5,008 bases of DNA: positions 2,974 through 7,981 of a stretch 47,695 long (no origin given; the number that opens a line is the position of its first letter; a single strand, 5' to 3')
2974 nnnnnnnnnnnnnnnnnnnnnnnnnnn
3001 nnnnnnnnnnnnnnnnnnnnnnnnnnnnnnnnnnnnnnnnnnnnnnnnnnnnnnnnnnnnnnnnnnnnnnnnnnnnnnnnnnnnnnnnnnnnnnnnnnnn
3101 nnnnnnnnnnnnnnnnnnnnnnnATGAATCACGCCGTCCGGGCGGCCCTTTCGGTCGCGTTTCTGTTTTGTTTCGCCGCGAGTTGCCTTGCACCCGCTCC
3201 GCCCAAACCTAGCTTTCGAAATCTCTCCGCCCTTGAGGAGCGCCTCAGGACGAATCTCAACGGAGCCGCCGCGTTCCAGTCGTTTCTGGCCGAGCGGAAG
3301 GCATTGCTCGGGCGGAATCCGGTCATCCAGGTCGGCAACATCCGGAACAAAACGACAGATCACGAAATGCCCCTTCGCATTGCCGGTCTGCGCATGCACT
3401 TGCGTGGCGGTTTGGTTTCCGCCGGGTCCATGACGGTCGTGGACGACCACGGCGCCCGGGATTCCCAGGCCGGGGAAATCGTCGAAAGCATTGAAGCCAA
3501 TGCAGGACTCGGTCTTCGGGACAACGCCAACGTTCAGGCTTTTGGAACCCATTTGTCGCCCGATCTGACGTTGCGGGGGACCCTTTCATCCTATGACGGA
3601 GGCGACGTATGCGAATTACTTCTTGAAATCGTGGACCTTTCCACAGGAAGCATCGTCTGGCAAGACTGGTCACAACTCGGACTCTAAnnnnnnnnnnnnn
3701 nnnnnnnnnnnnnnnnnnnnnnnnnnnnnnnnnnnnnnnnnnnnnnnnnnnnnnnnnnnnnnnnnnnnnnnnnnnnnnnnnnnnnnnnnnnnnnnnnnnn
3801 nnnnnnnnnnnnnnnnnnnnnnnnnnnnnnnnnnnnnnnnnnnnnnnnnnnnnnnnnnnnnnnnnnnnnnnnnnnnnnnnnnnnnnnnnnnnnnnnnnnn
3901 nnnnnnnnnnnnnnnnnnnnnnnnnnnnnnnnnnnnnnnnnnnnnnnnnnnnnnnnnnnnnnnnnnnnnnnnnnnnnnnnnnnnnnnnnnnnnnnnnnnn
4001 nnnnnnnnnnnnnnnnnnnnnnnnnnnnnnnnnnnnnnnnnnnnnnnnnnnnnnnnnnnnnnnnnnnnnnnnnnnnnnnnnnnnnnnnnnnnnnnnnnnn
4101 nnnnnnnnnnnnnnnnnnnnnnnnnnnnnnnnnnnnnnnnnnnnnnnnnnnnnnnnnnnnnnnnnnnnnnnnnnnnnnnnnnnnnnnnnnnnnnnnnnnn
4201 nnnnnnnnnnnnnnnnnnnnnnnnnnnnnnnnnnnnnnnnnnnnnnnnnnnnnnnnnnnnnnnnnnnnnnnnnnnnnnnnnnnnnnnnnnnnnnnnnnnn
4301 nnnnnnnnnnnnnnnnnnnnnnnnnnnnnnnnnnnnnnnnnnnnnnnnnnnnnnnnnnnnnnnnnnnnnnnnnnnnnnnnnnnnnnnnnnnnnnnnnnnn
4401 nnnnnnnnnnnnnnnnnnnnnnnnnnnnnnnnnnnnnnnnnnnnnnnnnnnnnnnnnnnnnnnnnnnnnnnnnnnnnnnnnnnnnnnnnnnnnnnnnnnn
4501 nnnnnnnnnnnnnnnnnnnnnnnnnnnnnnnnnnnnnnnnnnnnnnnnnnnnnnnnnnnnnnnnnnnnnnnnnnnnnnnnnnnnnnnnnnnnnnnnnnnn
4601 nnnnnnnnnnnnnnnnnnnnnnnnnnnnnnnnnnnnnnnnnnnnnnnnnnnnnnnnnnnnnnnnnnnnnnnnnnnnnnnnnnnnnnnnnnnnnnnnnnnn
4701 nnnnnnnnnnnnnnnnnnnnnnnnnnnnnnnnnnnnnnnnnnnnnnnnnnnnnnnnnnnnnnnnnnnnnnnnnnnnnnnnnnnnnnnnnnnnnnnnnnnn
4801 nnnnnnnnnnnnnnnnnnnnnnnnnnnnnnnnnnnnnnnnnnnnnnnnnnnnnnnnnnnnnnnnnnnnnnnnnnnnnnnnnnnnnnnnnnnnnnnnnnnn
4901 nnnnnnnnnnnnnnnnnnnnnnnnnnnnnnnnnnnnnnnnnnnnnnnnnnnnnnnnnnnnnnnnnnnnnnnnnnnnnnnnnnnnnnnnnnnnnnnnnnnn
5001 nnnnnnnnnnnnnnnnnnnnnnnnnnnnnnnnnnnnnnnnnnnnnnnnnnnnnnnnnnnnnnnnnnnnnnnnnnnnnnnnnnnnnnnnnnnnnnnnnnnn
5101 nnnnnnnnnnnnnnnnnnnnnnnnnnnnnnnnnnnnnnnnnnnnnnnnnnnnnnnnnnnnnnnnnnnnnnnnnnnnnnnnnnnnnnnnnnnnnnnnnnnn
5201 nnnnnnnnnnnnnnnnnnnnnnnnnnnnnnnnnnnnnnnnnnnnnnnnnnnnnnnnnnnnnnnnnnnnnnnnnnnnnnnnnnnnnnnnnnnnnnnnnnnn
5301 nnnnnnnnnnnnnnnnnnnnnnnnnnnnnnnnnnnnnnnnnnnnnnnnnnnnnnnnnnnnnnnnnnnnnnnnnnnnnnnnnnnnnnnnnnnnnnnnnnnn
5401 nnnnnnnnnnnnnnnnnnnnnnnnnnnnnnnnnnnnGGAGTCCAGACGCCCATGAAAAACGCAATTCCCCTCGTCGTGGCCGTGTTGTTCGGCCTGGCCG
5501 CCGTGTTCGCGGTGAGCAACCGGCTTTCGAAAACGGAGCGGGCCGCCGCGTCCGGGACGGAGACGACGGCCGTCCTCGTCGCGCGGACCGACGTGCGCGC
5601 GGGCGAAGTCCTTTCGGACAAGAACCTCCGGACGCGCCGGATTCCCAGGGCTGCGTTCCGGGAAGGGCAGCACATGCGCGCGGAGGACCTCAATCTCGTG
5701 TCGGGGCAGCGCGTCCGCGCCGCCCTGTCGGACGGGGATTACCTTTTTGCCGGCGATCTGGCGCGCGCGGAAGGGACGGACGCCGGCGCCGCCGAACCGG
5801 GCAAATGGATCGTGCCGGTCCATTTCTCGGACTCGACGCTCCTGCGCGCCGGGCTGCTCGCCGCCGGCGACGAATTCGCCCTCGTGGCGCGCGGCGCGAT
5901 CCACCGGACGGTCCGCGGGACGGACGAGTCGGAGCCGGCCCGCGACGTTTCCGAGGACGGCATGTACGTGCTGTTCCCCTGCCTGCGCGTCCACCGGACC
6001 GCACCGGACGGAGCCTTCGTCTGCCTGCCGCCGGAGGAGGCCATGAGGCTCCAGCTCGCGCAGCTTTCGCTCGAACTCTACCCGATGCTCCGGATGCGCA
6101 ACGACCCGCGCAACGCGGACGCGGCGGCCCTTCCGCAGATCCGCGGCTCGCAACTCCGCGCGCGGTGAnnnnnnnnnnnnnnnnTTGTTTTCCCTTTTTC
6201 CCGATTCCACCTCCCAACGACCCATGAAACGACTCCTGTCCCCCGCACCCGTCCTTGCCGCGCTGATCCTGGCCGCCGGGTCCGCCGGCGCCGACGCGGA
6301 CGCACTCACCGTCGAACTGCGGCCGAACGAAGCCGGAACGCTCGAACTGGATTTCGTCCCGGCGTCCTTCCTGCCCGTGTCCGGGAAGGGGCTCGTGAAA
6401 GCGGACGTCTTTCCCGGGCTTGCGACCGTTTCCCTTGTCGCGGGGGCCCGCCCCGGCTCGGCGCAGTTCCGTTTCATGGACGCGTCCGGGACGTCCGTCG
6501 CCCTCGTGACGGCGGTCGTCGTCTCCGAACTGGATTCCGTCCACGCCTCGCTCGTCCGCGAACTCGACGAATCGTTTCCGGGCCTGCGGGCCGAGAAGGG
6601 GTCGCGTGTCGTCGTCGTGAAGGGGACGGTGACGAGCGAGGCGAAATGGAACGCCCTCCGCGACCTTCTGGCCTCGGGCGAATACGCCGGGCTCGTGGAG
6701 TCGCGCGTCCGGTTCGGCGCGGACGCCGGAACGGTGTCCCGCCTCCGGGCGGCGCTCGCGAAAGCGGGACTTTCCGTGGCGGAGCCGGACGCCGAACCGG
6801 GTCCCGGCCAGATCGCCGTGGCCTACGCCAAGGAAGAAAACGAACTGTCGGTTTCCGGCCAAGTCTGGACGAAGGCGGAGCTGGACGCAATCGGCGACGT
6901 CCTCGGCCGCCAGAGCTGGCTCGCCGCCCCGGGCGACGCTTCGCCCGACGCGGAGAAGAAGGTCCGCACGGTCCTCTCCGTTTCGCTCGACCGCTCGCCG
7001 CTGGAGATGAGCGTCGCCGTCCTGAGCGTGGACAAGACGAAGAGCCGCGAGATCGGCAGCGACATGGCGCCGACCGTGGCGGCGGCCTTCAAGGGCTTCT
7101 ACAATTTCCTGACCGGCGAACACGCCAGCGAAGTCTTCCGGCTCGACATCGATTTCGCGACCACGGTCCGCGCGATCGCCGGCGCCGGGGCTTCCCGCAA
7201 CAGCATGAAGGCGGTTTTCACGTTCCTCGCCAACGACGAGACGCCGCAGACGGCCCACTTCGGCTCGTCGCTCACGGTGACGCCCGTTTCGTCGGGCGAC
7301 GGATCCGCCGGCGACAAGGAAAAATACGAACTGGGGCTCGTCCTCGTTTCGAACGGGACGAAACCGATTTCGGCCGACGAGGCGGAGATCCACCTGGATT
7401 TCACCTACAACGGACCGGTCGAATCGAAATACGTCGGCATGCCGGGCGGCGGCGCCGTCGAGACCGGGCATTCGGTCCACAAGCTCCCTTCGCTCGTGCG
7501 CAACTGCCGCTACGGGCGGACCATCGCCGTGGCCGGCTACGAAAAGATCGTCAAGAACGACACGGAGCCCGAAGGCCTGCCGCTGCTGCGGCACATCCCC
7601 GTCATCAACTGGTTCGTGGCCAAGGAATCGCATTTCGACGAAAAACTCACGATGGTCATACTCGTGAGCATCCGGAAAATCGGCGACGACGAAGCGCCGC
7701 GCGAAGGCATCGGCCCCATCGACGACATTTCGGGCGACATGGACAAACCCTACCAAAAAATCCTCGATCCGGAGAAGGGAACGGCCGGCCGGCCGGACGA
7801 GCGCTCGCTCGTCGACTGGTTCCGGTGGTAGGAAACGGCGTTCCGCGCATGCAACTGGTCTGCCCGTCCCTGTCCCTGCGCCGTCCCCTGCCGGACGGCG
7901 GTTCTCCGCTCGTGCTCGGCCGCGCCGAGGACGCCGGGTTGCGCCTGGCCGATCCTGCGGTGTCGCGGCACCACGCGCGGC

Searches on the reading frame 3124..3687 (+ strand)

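Call 7: search_protein_families(library=ncbifam, proteins=[window:3124-3687:+], max_evalue=0.01)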
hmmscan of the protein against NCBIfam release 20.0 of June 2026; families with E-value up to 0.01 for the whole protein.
window:3124-3687:+ (187 aa): 1 family
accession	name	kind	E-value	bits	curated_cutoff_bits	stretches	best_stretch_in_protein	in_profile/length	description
TIGR02722.1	lp_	equivalog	2.5e-08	34.2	110.55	1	64-183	68-185/189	penicillin-binding protein activator LpoB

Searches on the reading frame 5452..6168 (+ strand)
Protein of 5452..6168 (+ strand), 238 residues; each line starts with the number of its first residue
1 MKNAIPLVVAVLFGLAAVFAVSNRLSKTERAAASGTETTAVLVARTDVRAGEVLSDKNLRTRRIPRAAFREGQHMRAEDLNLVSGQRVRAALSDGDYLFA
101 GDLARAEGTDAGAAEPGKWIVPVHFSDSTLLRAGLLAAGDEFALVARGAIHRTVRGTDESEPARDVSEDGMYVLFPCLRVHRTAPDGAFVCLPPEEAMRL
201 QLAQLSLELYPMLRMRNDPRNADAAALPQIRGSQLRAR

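Call 5: search_protein_families(library=pfam, proteins=[window:5452-6168:+], max_evalue=0.01)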
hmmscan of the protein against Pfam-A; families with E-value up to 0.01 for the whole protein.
window:5452-6168:+ (238 aa): 1 family
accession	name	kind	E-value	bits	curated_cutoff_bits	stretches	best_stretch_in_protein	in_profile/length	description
PF08666.17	SAF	-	2.4e-08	34.8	21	1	40-103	2-62/63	SAF domain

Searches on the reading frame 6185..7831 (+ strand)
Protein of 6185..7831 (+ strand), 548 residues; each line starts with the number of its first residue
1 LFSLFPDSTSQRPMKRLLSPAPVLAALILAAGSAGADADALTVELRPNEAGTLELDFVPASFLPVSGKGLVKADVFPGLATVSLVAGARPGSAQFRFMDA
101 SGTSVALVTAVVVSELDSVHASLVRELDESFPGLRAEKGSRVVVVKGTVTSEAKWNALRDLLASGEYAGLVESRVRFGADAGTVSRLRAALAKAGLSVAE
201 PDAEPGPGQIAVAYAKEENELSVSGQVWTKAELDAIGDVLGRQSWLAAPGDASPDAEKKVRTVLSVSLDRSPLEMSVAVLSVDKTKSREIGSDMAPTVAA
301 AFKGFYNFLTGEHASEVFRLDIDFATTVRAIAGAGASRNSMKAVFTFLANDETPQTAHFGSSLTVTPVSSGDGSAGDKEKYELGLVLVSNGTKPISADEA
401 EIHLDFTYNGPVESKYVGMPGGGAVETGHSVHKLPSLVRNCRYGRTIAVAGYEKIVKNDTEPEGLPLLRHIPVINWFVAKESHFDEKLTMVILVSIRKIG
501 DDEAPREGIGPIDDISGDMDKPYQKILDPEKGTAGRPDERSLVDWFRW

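Call 5: search_protein_families(library=pfam, proteins=[window:6185-7831:+], max_evalue=0.01)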
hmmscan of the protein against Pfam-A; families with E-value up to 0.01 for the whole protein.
window:6185-7831:+ (548 aa): 1 family
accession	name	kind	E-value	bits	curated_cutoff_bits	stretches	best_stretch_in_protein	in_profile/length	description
PF00263.26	Secretin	-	0.0011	19.1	27.5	1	442-494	112-163/169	Bacterial type II and III secretion system protein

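Call 7: search_protein_families(library=ncbifam, proteins=[window:6185-7831:+], max_evalue=0.01)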
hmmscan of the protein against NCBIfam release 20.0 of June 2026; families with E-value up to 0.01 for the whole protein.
window:6185-7831:+ (548 aa): 0 families
